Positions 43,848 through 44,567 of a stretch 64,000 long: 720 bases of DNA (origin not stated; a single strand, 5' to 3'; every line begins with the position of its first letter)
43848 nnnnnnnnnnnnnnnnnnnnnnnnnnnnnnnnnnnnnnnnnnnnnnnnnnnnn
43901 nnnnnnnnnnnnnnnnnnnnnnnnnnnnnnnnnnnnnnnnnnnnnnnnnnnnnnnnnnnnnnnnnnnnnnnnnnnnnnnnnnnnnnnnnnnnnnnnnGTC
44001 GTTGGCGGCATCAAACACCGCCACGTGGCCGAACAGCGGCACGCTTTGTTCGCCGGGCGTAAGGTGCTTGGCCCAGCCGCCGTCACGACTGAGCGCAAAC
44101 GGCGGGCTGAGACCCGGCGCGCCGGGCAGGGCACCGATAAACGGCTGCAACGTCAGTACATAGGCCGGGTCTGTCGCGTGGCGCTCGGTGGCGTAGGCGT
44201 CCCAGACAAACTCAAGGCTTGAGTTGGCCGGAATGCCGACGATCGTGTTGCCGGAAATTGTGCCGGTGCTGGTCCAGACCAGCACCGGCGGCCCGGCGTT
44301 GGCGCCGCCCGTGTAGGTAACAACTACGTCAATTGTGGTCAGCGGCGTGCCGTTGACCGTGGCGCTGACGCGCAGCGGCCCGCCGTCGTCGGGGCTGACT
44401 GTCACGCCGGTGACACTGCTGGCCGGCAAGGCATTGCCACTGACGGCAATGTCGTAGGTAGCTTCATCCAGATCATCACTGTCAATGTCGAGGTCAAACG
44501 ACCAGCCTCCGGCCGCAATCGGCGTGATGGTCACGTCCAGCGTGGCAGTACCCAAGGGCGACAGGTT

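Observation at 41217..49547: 2,776-aa LamG / Ig-repeat / Kelch giant surface protein encoded at the head of a glycan ABC-export operon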

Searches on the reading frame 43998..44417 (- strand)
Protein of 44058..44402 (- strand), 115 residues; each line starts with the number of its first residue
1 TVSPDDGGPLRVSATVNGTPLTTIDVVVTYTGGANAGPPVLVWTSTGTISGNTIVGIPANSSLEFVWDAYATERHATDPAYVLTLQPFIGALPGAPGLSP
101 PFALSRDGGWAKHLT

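Call 54: search_protein_families(library=pfam, proteins=[window:44058-44402:-], max_evalue=0.1)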
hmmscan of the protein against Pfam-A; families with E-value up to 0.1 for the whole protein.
window:44058-44402:- (115 aa): 0 families
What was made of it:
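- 44058..44402 (-): Family-specific beta-sandwich 'mid' domain (aa 1716-1830). No Pfam hit (call 54).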

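Call 73: find_related_loci(query=A6, collection=metagenome_contigs, flank=10000)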
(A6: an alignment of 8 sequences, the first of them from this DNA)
Query A6 (140 aa) in metagenome_contigs; peptide patterns used: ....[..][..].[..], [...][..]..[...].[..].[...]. (x = any residue, [..] = any of these).
110 stretches matched a pattern; 1 encode a relative of the query (tblastn E <= 1e-3); 1 distinct loci.
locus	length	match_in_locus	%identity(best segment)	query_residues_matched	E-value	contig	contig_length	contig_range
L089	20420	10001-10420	49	1-140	2e-37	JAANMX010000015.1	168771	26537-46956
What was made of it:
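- Tried and rejected: The metagenome scan with the mid domain returned one locus only (call 73).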

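Call 82: search_protein_representatives(alignment_id=A6)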
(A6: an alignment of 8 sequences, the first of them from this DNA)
Query: 8 sequences, 140 profile positions. Proteins with E-value up to 0.001 (for the whole library): 26; up to 1e-10: 11; up to 1e-30: 7. The best 26 are listed.
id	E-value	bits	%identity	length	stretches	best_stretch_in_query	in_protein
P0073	4.0e-65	234.1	-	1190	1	1-140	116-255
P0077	1.5e-62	225.7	-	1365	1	2-140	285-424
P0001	1.3e-61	222.7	-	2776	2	1-140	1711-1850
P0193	2.5e-56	205.6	-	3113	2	1-140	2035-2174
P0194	7.9e-48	178.0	-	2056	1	1-140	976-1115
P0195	3.5e-45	169.4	-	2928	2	1-140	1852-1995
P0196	1.2e-39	151.5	-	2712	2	6-140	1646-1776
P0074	3.8e-29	117.5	-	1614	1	2-140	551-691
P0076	3.8e-29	117.5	-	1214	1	9-140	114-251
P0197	3.5e-25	104.6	-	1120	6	11-110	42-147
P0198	7.1e-23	97.1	-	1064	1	1-75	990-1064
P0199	5.7e-10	55.3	-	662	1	1-64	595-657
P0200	1.1e-07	47.9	-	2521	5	29-111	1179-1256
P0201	2.9e-07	46.6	-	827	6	106-140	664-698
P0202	5.4e-07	45.7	-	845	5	103-140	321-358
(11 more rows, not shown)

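Call 83: find_encoding_contigs(protein=P0196, flank=10000, max_places=2)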
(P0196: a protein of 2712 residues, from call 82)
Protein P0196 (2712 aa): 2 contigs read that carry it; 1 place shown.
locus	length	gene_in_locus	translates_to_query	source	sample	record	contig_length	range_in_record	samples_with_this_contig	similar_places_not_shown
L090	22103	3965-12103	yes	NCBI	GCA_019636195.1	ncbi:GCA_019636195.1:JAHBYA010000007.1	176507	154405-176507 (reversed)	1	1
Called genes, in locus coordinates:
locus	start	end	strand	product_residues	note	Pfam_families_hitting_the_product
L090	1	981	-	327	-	?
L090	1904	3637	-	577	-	PF01368:DHH, PF02272:DHHA1, PF17768:RecJ_OB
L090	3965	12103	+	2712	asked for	PF13415:Beta-prop_FBX42, PF24681:Kelch_KLHDC2_KLHL20_DRC7, PF13415:Beta-prop_FBX42, PF24681:Kelch_KLHDC2_KLHL20_DRC7, PF24981:Beta-prop_ATRN-LZTR1, PF24681:Kelch_KLHDC2_KLHL20_DRC7, PF13415:Beta-prop_FBX42, PF24981:Beta-prop_ATRN-LZTR1, +15 more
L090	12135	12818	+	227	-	PF05401:NodS (weak), PF13489:Methyltransf_23, PF08241:Methyltransf_11, PF08242:Methyltransf_12, PF13649:Methyltransf_25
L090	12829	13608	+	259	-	PF01061:ABC2_membrane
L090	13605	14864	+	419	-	PF00005:ABC_tran, PF14524:Wzt_C (weak)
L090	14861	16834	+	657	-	PF20706:GT4-conflict (weak), PF00534:Glycos_transf_1, PF13692:Glyco_trans_1_4, PF13524:Glyco_trans_1_2 (weak), PF00535:Glycos_transf_2, PF10111:Glyco_tranf_2_2 (faint), PF13641:Glyco_tranf_2_3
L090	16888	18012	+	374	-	PF13692:Glyco_trans_1_4 (weak)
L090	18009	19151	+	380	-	PF20706:GT4-conflict (faint), PF00534:Glycos_transf_1, PF13692:Glyco_trans_1_4, PF13524:Glyco_trans_1_2 (weak)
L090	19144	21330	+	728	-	PF13439:Glyco_transf_4 (weak), PF20706:GT4-conflict, PF00534:Glycos_transf_1, PF13692:Glyco_trans_1_4, PF13439:Glyco_transf_4, PF13579:Glyco_trans_4_4, PF00534:Glycos_transf_1, PF13692:Glyco_trans_1_4, +2 more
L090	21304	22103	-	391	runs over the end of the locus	PF13527:Acetyltransf_9, PF00583:Acetyltransf_1 (faint), PF13508:Acetyltransf_7 (faint), PF17668:Acetyltransf_17, PF13530:SCP2_2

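Call 84: find_encoding_contigs(protein=P0194, flank=10000, max_places=2)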
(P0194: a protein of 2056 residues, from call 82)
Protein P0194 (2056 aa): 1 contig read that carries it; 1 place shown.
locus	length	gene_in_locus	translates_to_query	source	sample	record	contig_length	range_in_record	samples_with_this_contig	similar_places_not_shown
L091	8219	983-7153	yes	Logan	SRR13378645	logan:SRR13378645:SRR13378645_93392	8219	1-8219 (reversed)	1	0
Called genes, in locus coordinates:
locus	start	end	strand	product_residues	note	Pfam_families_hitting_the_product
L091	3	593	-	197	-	?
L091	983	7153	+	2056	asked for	PF24681:Kelch_KLHDC2_KLHL20_DRC7, PF13415:Beta-prop_FBX42, PF24681:Kelch_KLHDC2_KLHL20_DRC7, PF24981:Beta-prop_ATRN-LZTR1, PF13415:Beta-prop_FBX42, PF24681:Kelch_KLHDC2_KLHL20_DRC7, PF24981:Beta-prop_ATRN-LZTR1, PF13415:Beta-prop_FBX42, +15 more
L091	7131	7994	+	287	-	PF01061:ABC2_membrane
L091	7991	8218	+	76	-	?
